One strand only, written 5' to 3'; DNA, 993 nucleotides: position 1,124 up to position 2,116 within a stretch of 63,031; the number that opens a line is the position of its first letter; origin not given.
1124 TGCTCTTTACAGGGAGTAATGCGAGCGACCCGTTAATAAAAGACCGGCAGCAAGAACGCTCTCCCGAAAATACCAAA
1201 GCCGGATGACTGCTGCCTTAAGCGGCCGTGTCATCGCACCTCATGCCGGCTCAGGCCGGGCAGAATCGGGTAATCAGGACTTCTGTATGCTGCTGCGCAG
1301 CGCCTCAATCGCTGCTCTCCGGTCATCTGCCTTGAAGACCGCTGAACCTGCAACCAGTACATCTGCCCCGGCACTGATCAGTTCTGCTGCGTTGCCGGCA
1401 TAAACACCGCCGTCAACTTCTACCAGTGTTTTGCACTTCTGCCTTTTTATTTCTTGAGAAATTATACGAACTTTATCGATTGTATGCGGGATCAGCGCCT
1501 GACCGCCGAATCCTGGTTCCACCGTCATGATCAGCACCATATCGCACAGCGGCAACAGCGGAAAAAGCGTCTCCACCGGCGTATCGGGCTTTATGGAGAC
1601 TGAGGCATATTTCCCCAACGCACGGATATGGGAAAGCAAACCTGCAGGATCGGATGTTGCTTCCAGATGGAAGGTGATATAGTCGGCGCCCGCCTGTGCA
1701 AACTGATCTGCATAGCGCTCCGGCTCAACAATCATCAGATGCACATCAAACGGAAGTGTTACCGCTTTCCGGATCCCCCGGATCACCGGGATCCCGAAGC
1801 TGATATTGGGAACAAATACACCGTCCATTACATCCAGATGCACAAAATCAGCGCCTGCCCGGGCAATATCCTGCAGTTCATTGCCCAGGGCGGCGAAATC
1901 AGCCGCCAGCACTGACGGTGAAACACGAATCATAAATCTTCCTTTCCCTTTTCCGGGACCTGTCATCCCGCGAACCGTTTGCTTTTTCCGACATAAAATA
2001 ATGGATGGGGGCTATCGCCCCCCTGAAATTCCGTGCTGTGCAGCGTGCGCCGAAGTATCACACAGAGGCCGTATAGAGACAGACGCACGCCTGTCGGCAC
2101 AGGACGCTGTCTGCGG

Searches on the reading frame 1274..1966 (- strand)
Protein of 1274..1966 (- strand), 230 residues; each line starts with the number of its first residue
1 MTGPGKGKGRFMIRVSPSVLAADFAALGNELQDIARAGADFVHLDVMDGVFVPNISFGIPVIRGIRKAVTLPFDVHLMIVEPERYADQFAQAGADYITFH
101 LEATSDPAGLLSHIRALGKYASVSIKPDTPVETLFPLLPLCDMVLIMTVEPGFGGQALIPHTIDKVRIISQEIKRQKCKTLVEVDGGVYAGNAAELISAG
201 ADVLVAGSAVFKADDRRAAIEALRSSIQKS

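Call 80: search_protein_families(library=pfam, proteins=[window:1274-1966:-], max_evalue=0.01)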
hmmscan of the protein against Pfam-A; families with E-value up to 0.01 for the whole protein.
window:1274-1966:- (230 aa): 3 families
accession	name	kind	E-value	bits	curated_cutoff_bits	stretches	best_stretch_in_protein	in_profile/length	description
PF00834.25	Ribul_P_3_epim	-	1.5e-71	240.3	21.1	1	15-211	2-198/198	Ribulose-phosphate 3 epimerase family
PF00215.30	OMPdecase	-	0.0013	19.1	27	0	181-222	178-220/221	Orotidine 5'-phosphate decarboxylase / HUMPS family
PF01729.25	QRPTase_C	-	0.0037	17.4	23.1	0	164-211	112-159/169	Quinolinate phosphoribosyl transferase, C-terminal domain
